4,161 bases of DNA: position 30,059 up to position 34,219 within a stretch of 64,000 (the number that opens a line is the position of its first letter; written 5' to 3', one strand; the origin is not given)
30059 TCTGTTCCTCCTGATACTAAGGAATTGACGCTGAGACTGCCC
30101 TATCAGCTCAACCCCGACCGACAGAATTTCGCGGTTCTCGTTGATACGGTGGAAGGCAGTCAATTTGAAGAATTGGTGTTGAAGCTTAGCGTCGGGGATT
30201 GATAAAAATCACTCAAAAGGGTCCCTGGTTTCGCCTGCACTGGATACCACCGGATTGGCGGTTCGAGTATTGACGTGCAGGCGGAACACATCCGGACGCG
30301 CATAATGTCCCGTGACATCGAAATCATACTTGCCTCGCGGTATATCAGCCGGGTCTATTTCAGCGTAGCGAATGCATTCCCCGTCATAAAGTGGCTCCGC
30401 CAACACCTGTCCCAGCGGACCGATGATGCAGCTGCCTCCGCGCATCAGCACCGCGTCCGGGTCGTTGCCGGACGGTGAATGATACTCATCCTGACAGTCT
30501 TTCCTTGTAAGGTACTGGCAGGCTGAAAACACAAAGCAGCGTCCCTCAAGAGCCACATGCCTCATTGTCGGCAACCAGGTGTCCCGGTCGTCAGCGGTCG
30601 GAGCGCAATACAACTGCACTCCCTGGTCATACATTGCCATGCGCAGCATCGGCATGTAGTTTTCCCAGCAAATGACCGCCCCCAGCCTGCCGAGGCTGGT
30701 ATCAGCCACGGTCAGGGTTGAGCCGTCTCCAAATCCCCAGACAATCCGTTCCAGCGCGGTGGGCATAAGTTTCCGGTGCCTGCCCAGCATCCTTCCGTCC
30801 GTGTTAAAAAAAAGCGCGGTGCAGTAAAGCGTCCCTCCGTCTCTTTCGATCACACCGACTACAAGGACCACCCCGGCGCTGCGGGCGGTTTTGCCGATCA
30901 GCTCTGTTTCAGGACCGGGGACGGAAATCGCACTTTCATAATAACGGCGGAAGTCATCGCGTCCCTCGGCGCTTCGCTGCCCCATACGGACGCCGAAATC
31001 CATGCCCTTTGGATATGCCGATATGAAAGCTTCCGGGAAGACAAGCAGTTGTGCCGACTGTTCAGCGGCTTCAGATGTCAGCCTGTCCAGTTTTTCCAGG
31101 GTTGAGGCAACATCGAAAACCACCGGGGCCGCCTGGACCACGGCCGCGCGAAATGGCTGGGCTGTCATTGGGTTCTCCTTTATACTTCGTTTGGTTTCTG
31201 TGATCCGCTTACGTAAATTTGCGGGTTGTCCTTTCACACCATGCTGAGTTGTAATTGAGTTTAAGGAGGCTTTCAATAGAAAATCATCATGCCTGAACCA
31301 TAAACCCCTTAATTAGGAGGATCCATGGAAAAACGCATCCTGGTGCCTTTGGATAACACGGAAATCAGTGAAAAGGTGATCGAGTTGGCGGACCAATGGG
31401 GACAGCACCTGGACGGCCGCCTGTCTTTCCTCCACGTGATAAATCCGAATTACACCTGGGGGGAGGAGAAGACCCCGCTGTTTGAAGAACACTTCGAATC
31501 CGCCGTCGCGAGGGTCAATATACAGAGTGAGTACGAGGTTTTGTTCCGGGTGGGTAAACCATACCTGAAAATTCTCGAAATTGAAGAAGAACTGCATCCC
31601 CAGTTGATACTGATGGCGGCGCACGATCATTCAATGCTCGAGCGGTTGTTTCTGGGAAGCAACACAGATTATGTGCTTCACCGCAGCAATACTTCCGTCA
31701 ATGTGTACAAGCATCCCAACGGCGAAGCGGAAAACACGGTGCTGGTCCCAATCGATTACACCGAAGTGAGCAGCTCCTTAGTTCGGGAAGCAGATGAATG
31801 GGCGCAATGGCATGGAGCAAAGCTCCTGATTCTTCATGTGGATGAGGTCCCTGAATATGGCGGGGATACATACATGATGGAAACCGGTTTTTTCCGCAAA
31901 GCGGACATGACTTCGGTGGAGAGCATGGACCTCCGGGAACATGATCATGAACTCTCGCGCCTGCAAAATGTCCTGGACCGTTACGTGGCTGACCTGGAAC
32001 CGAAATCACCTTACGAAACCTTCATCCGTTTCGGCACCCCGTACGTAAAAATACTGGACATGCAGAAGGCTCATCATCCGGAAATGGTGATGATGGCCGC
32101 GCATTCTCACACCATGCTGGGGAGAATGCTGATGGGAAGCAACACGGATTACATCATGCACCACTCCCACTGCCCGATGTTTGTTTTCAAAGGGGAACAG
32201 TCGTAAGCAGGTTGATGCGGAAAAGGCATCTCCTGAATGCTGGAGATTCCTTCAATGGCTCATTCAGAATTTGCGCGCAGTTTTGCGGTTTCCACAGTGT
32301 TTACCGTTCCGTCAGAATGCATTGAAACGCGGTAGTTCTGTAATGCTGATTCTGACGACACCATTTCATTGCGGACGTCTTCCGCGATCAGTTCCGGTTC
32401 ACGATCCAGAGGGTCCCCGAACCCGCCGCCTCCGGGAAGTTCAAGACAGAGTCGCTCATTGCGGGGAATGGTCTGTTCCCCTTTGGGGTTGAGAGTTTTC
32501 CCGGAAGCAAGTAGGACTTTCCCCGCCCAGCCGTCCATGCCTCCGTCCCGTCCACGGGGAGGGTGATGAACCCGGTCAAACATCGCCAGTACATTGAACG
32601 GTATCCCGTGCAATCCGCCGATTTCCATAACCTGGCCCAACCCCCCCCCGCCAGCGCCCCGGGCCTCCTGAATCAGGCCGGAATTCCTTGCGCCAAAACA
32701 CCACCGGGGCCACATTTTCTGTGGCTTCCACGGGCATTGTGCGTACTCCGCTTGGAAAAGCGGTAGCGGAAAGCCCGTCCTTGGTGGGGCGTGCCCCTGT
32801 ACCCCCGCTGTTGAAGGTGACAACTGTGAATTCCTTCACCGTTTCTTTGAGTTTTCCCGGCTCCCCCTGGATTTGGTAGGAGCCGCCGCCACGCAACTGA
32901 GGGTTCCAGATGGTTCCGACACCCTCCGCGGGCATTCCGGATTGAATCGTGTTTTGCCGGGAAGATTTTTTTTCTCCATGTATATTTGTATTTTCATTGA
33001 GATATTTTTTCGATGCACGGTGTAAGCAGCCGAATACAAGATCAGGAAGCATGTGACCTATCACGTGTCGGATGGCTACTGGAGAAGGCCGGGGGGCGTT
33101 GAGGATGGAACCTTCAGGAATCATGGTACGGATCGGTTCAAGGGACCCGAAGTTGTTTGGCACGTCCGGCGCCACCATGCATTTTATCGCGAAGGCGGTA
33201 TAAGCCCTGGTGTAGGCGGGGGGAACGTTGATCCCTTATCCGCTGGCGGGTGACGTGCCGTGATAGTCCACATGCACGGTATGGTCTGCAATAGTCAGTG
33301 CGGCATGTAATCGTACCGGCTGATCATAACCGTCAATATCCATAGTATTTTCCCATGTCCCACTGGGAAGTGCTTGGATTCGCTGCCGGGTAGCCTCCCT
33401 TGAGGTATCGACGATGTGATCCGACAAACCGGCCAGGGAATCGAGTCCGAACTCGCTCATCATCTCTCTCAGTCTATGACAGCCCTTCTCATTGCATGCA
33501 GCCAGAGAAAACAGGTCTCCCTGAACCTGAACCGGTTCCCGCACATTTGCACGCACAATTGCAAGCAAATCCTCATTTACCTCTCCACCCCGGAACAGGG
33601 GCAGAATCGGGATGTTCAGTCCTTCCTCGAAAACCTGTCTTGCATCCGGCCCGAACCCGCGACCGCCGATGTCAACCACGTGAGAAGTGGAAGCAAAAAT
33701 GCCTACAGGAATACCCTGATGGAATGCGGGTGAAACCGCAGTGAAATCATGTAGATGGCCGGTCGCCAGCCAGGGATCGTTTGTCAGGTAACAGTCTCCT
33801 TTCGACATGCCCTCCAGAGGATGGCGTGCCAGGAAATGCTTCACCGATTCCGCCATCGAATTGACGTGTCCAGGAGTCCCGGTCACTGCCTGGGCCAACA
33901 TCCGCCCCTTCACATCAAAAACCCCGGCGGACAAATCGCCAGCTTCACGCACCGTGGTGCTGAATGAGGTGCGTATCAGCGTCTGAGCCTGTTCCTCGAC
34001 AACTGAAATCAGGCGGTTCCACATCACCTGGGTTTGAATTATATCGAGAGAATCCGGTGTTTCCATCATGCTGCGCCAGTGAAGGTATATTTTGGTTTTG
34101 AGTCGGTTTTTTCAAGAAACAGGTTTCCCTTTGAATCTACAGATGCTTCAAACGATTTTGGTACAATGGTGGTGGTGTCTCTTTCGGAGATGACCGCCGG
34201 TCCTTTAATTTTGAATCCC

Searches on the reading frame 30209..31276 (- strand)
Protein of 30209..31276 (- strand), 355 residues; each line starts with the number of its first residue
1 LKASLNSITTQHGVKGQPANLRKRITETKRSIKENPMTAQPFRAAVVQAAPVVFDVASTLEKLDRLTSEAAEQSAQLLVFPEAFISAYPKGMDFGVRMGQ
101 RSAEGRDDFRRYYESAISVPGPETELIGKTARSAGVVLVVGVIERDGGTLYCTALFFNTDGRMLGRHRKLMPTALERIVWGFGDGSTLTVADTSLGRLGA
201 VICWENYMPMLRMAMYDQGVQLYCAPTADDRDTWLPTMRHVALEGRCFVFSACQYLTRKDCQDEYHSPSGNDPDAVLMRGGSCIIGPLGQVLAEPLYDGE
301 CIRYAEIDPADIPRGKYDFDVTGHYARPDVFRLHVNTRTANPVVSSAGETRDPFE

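Call 52: search_protein_families(library=pfam, proteins=[window:30209-31276:-], max_evalue=0.00001)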
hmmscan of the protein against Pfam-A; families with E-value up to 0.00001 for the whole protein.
window:30209-31276:- (355 aa): 1 family
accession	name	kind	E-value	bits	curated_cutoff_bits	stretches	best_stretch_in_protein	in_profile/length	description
PF00795.27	CN_hydrolase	-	5.5e-57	193.5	23.2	1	43-312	1-251/256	Carbon-nitrogen hydrolase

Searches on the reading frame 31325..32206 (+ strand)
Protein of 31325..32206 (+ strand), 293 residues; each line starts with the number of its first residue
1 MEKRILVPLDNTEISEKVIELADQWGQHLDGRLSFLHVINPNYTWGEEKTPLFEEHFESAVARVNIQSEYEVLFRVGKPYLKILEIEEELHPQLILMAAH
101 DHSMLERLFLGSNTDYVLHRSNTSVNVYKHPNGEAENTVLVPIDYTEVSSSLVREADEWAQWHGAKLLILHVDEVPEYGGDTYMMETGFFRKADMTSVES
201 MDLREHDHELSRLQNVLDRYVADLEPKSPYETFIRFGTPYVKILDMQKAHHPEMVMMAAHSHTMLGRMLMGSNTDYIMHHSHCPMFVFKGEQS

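Call 52: search_protein_families(library=pfam, proteins=[window:31325-32206:+], max_evalue=0.00001)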
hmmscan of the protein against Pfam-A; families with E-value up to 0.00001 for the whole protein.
window:31325-32206:+ (293 aa): 1 family
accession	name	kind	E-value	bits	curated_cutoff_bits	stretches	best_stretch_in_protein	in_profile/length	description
PF00582.32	Usp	-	8.1e-43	146.8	24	2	138-289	4-141/141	Universal stress protein family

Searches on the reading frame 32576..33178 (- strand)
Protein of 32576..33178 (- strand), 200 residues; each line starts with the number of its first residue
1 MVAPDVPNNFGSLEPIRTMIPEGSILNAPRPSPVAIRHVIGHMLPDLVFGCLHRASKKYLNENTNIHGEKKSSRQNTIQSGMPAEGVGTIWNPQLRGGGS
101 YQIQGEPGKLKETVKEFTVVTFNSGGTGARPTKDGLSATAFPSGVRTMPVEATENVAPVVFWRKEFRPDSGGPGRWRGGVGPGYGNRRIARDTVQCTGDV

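Call 52: search_protein_families(library=pfam, proteins=[window:32576-33178:-], max_evalue=0.00001)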
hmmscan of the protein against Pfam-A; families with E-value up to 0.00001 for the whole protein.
window:32576-33178:- (200 aa): 1 family
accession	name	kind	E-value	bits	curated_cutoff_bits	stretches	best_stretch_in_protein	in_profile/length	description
PF02538.19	Hydantoinase_B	-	2.7e-31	109.1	26.8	1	1-181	290-439/519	Hydantoinase B/oxoprolinase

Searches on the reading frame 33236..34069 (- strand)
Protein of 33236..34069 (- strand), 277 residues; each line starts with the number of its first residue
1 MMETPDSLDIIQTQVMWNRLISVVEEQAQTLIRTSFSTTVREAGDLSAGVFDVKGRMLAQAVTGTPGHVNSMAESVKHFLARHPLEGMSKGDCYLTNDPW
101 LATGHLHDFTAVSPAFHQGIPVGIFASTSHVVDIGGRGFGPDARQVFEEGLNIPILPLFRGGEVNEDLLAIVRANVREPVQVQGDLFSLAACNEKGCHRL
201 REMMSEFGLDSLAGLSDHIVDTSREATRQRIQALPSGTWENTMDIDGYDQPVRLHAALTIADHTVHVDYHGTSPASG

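Call 52: search_protein_families(library=pfam, proteins=[window:33236-34069:-], max_evalue=0.00001)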
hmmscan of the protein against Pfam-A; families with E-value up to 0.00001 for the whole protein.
window:33236-34069:- (277 aa): 1 family
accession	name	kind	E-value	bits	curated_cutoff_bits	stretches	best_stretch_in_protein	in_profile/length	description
PF02538.19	Hydantoinase_B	-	5.9e-78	263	26.8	1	9-275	1-267/519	Hydantoinase B/oxoprolinase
